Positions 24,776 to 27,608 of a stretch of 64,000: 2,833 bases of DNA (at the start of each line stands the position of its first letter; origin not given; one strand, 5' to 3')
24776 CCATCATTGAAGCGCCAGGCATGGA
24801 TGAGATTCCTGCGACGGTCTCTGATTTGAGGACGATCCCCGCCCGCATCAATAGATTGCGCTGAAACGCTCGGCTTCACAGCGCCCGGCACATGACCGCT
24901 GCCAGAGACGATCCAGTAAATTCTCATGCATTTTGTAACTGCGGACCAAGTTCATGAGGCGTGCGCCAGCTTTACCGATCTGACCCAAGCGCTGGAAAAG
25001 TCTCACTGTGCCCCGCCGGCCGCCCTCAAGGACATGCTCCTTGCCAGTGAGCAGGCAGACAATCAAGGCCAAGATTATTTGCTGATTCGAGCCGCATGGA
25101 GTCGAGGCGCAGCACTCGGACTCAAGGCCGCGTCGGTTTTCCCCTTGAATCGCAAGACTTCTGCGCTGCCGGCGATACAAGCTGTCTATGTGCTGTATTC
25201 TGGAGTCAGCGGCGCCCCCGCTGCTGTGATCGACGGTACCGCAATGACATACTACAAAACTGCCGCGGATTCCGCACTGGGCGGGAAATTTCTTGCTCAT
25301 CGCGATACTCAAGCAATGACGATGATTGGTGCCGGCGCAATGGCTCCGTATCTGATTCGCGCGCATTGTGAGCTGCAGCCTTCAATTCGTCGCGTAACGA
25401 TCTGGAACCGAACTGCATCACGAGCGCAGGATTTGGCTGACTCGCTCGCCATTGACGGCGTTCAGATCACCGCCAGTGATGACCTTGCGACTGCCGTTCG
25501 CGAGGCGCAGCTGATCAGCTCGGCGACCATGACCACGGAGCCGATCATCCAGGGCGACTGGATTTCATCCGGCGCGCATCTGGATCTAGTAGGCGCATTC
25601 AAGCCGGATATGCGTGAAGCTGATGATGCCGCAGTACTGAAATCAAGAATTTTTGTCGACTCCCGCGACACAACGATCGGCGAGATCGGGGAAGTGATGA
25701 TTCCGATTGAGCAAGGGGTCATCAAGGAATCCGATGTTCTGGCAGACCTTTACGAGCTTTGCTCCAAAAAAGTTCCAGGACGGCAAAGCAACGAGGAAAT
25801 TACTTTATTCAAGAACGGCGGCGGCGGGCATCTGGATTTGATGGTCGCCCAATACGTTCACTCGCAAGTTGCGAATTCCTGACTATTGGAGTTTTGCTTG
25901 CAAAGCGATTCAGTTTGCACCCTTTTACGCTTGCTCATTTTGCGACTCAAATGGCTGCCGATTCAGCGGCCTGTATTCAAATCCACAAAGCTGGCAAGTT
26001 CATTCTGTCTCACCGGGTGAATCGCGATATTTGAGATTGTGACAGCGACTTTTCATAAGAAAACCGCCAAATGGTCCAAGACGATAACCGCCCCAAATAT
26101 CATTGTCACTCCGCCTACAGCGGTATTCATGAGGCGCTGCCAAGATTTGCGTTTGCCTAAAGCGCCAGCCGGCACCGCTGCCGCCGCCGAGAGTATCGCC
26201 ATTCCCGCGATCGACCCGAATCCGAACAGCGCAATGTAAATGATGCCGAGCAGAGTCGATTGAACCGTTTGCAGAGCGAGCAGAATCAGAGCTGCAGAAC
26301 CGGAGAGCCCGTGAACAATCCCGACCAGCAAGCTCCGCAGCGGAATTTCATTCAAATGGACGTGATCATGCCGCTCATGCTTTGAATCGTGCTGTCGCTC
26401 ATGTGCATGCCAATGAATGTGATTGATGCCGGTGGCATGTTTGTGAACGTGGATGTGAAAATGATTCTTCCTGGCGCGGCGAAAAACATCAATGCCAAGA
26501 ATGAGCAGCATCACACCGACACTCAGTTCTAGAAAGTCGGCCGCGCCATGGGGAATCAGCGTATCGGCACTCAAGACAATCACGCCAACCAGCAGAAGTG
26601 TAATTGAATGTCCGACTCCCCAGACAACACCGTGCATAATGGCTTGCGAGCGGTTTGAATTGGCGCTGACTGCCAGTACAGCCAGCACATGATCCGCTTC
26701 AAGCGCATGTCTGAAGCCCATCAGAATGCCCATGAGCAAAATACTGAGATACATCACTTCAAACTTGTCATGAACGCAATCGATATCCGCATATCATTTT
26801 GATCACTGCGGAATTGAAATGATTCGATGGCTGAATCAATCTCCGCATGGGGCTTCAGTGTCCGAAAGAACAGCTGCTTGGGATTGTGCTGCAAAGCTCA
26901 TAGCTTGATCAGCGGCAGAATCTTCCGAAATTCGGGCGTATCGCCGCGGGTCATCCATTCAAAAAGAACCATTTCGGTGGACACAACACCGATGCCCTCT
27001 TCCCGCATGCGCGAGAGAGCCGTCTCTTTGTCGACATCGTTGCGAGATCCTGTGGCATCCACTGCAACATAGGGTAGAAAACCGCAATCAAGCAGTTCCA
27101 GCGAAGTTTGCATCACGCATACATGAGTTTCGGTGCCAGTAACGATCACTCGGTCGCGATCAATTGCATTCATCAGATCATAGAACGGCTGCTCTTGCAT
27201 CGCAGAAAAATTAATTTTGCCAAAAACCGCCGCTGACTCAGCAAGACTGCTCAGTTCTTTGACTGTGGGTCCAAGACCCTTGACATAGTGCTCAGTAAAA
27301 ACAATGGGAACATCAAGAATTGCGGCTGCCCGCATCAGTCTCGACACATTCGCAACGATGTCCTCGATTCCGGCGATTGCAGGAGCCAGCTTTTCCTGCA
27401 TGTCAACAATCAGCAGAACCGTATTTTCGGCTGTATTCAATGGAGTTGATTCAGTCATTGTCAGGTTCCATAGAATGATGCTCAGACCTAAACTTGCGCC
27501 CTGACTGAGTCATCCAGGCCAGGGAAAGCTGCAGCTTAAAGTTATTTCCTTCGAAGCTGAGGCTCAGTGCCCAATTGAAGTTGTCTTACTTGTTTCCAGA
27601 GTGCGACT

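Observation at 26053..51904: About 26 kb nickel/urea-centred supercluster: candidate pathway from an N-substituted guanidine to urea plus an amine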

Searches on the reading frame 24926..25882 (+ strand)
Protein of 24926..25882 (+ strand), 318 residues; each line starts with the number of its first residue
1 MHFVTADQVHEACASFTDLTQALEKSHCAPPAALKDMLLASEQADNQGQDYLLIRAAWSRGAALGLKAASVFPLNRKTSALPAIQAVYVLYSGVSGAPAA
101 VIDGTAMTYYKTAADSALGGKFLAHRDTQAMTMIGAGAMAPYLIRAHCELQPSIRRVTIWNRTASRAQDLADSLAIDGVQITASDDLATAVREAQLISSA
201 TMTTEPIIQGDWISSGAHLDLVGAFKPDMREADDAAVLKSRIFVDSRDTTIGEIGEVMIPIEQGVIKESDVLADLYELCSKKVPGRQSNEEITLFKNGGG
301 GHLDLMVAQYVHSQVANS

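Call 5: search_protein_families(library=pfam, proteins=[window:24926-25882:+])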
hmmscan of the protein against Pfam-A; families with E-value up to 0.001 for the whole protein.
window:24926-25882:+ (318 aa): 2 families
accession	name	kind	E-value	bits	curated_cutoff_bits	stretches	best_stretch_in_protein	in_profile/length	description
PF02423.21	OCD_Mu_crystall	-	7.6e-54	183.2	24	1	59-316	60-311/314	Ornithine cyclodeaminase/mu-crystallin family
PF01488.26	Shikimate_DH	-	3.1e-13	50.4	24.3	1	125-215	9-97/138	Shikimate / quinate 5-dehydrogenase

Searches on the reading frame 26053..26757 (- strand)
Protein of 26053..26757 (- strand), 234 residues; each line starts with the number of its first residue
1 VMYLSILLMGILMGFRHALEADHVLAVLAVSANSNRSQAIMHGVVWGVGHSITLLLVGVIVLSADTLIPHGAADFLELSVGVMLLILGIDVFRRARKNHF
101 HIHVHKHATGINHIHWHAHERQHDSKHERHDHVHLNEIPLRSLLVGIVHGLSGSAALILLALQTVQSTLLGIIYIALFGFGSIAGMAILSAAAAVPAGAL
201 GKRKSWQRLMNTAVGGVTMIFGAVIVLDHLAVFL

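Call 3: search_protein_families(library=pfam, proteins=[window:26053-26757:-])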
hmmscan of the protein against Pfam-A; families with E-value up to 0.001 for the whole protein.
window:26053-26757:- (234 aa): 0 families

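Call 27: search_protein_families(library=pfam, proteins=[window:26053-26757:-], max_evalue=0.01)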
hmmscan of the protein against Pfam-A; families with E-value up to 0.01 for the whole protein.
window:26053-26757:- (234 aa): 0 families

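Call 32: search_protein_families(library=ncbifam, proteins=[window:26053-26757:-], max_evalue=0.001)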
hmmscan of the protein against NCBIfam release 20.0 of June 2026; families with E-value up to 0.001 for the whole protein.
window:26053-26757:- (234 aa): 1 family
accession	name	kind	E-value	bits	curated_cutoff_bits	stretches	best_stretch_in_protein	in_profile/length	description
NF007454.0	PRK10019.1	subfamily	1.4e-05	24.4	195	1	10-134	20-146/283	nickel/cobalt efflux transporter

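Call 84: find_homologous_proteins(query=window:26053-26757:-, max_evalue=1e-10)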
Query window:26053-26757:- (234 aa): 847 proteins with E <= 1e-10 among 7670 candidates; the best 120 are listed.
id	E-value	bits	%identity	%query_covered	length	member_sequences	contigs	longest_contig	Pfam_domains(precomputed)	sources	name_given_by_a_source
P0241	2.6e-140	483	100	100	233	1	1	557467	-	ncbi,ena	-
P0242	4.2e-83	296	61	94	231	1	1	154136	-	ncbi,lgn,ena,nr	ncbi:MAG: hypothetical protein OXI60_07000 [Acidiferrobacterales bacterium]|nr:hypothetical protein 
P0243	2.0e-78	281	59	95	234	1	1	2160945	-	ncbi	-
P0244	3.1e-76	274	58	95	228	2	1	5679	-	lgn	-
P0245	1.2e-66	242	52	96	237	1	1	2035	-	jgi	jgi:cytochrome c biogenesis protein CcdA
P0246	1.9e-62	229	53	96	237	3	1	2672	PF03824.23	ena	-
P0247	2.0e-62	229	53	96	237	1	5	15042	PF03824.23,PF13386.13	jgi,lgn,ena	-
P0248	4.9e-59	218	50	96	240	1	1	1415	-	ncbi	-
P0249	2.5e-58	215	54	86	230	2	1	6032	PF03824.23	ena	-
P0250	1.3e-57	213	49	91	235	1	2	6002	PF03824.23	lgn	-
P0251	4.3e-57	211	49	90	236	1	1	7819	-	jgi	-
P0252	6.8e-57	211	49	98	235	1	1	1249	PF13386.13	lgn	-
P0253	9.4e-57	210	49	93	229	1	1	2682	PF03824.23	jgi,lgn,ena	-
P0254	1.4e-56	209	48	96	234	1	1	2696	PF03824.23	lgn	-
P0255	2.1e-56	209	50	96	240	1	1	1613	-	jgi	-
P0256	2.7e-56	209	49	97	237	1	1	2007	PF03824.23,PF13386.13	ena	-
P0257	4.0e-56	208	47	95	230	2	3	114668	PF03824.23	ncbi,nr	ncbi:MAG: urease accessory protein [Gammaproteobacteria bacterium]|nr:urease accessory protein [Gamm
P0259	6.8e-56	207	47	96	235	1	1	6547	PF03824.23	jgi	jgi:ABC-type nickel/cobalt efflux system permease component RcnA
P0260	8.7e-56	207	47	96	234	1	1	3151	PF03824.23,PF13386.13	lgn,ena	-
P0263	1.3e-55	206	48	96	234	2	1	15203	PF03824.23,PF13386.13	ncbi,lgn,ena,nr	ncbi:MAG: urease accessory protein [Gammaproteobacteria bacterium]|nr:MAG: urease accessory protein 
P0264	1.3e-55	206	49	91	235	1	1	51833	PF03824.23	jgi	jgi:ABC-type nickel/cobalt efflux system permease component RcnA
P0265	1.4e-55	206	47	96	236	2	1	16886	PF03824.23,PF13386.13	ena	-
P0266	1.5e-55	206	47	93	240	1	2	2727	PF03824.23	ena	-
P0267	1.8e-55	206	47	98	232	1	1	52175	PF03824.23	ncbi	-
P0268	2.3e-55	205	47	93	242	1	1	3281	PF03824.23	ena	-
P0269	3.4e-55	205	49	96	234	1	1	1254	PF03824.23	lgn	-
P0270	3.8e-55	205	47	95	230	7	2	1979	PF03824.23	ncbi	-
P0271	4.2e-55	205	48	97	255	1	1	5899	PF03824.23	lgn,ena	-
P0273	4.6e-55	205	47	96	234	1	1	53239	PF03824.23,PF13386.13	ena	-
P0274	5.3e-55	204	46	98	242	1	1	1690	PF03824.23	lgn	-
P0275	5.5e-55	204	49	96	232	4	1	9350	PF03824.23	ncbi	-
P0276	5.7e-55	204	46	95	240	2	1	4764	PF03824.23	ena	-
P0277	6.1e-55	204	47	86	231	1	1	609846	PF03824.23,PF13386.13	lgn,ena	-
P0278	6.5e-55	204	50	90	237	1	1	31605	PF03824.23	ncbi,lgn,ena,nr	ncbi:MAG TPA: urease accessory protein [Gammaproteobacteria bacterium]|nr:urease accessory protein [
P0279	6.9e-55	204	47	96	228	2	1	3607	PF03824.23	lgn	-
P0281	8.8e-55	204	46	98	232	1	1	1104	PF03824.23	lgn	-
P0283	9.8e-55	203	52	88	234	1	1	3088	PF03824.23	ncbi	-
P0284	1.2e-54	203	48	96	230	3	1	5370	PF03824.23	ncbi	-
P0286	1.4e-54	203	47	97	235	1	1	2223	PF03824.23,PF13386.13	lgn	-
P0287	1.4e-54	203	48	94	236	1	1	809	PF03824.23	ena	-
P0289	1.4e-54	203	48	91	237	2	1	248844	PF03824.23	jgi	jgi:ABC-type nickel/cobalt efflux system permease component RcnA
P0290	1.5e-54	203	43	99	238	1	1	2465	PF03824.23,PF13386.13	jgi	-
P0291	1.7e-54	203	50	87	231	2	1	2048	PF03824.23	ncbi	-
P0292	1.7e-54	203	47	96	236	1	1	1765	PF03824.23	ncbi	-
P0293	1.8e-54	203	47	97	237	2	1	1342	PF03824.23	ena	-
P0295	2.7e-54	202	47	92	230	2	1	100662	PF03824.23,PF13386.13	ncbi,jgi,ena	-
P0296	3.7e-54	202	47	95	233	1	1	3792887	PF03824.23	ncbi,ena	-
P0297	3.9e-54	201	46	95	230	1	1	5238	PF03824.23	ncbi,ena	-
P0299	4.5e-54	201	48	91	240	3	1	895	PF03824.23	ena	-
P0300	5.0e-54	201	44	93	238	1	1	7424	PF03824.23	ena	-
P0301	6.2e-54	201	45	98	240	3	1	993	PF03824.23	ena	-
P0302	7.0e-54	201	49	90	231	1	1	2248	PF03824.23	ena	-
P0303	8.0e-54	200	50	89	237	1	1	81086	PF03824.23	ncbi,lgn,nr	ncbi:MAG TPA: urease accessory protein [Thermoanaerobaculia bacterium]|nr:urease accessory protein [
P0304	9.7e-54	200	48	90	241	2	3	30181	PF03824.23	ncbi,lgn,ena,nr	ncbi:MAG TPA: urease accessory protein [Sedimenticola sp.]|nr:urease accessory protein [Sedimenticol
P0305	1.3e-53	200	48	97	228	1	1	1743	PF03824.23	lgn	-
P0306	2.0e-53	199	51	82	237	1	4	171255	PF03824.23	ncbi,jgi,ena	-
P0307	2.6e-53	199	52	95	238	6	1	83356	PF03824.23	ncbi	-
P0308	2.6e-53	199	46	96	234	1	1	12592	PF03824.23,PF13386.13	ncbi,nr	ncbi:MAG: sulfite exporter TauE/SafE family protein [Gammaproteobacteria bacterium]|nr:sulfite expor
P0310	4.1e-53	198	45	97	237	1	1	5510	PF03824.23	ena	-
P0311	4.4e-53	198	47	95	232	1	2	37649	PF03824.23,PF13386.13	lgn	-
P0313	5.2e-53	198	52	86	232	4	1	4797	PF03824.23,PF13386.13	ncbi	-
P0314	6.7e-53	197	45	96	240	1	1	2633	PF03824.23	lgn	-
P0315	7.0e-53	197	46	98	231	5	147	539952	PF03824.23,PF13386.13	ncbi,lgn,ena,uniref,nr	ncbi:sulfite exporter TauE/SafE family protein [Thiolapillus sp.]|uniref:HoxN/HupN/NixA family nicke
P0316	7.5e-53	197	45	96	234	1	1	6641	PF03824.23,PF13386.13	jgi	-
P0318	9.7e-53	197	48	96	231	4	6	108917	PF03824.23,PF13386.13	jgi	-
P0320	1.2e-52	197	49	97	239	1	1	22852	PF03824.23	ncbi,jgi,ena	-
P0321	1.3e-52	197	46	91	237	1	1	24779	PF03824.23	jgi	jgi:ABC-type nickel/cobalt efflux system permease component RcnA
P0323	1.4e-52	196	47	91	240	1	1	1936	PF03824.23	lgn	-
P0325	1.6e-52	196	46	91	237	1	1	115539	PF03824.23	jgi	jgi:ABC-type nickel/cobalt efflux system permease component RcnA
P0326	2.0e-52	196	47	96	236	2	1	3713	PF03824.23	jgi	-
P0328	2.2e-52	196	48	95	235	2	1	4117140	PF01810.25,PF11139.15,PF03824.23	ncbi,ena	-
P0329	2.2e-52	196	48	97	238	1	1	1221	PF03824.23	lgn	-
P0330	2.3e-52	196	48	96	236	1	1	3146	PF03824.23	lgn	-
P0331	3.2e-52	195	46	96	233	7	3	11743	PF03824.23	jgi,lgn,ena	-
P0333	3.3e-52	195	47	98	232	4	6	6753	PF03824.23,PF13386.13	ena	-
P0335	4.0e-52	195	43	95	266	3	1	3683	PF03824.23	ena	-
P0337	4.1e-52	195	47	91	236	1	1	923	PF03824.23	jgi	-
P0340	6.3e-52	194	45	90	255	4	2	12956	PF03824.23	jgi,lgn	jgi:ABC-type nickel/cobalt efflux system permease component RcnA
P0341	7.4e-52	194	46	96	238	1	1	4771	PF03824.23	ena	-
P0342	7.5e-52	194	45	96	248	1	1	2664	PF03824.23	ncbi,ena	-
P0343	7.5e-52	194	45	95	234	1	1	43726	PF03824.23,PF13386.13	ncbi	-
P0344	8.3e-52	194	46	96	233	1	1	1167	PF03824.23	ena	-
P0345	8.8e-52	194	45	96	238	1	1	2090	PF03824.23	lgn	-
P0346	9.5e-52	194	45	96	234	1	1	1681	PF03824.23,PF13386.13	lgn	-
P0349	1.2e-51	193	46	91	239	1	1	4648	PF03824.23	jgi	jgi:ABC-type nickel/cobalt efflux system permease component RcnA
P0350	1.2e-51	193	45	98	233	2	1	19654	PF03824.23,PF13386.13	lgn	-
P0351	1.2e-51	193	47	87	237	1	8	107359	PF03824.23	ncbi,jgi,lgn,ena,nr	ncbi:MAG: urease accessory protein [Rhizobiales bacterium]|nr:urease accessory protein [Hyphomicrobi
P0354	1.4e-51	193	43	97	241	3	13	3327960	PF03824.23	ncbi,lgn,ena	-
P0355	1.7e-51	193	46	96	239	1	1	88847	PF03824.23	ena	-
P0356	1.8e-51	193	48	96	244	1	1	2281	PF03824.23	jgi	jgi:hypothetical protein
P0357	1.9e-51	193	46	95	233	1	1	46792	PF03824.23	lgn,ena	-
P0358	2.2e-51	192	47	97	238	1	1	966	PF03824.23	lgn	-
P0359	2.3e-51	192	50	87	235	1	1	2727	PF03824.23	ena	-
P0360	2.4e-51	192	49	87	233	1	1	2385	PF03824.23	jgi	jgi:sulfite exporter TauE/SafE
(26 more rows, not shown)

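Call 85: find_encoding_contigs(protein=P0241, flank=3000, max_places=2)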
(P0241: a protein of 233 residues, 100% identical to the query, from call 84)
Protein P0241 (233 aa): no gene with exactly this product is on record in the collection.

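Call 86: list_cluster_members(proteins=[P0241, P0121])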
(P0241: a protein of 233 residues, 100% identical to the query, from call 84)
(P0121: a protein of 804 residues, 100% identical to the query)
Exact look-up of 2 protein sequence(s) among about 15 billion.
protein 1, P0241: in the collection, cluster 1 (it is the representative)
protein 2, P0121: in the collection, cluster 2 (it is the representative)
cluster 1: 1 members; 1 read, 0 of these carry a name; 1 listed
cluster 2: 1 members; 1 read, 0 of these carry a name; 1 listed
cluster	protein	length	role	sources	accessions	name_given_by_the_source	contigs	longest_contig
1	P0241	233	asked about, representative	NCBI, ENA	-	-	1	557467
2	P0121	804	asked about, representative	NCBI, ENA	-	-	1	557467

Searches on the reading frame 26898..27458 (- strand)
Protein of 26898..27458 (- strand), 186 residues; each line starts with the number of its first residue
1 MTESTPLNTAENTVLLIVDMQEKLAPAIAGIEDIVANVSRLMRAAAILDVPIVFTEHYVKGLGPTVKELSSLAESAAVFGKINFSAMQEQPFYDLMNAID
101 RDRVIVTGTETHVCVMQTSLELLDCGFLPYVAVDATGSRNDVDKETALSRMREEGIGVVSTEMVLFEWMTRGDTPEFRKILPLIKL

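Call 3: search_protein_families(library=pfam, proteins=[window:26898-27458:-])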
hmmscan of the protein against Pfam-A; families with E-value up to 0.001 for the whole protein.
window:26898-27458:- (186 aa): 1 family
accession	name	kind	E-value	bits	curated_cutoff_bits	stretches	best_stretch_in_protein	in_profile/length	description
PF00857.26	Isochorismatase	-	4.7e-32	111.9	27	1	13-162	1-174/175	Isochorismatase domain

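Call 32: search_protein_families(library=ncbifam, proteins=[window:26898-27458:-], max_evalue=0.001)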
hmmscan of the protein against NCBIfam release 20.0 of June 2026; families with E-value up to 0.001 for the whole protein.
window:26898-27458:- (186 aa): 2 families
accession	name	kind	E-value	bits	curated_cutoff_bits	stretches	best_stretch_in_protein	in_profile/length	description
NF041461.1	C_hydro_YcaC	equivalog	1.7e-16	60.4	310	1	11-160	8-161/201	isochorismate family cysteine hydrolase YcaC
NF050097.1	BiurAmidohydBiuH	equivalog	9.3e-05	22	370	1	95-155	145-205/221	biuret amidohydrolase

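Call 79: search_solved_structures(query=window:26898-27458:-, max_evalue=1e-8)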
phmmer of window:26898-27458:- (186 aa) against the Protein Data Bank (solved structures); distinct sequences matched with E-value up to 1e-8: 8.
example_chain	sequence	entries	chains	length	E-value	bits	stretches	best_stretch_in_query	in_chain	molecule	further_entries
2b34_A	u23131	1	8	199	1.7e-28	102.9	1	11-184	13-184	MAR1 Ribonuclease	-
8rl0_A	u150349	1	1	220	6.2e-27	97.8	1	12-185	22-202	Isochorismatase-like domain-containing protein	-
8rkz_G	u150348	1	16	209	2.1e-26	96.1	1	11-185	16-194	Isochorismatase family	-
1yzv_A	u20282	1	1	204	2.3e-17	66.7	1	13-185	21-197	HYPOTHETICAL PROTEIN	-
1x9g_A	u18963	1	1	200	9.7e-17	64.7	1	9-185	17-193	PUTATIVE MAR1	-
1xn4_A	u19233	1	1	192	9.7e-16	61.4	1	9-185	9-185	ribonuclease MAR1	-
1yac_A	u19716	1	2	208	8.2e-11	45.4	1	13-159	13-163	YCAC GENE PRODUCT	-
4wgf_A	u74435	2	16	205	8.8e-11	45.3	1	14-159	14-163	Probable hydrolase | Putative hydrolase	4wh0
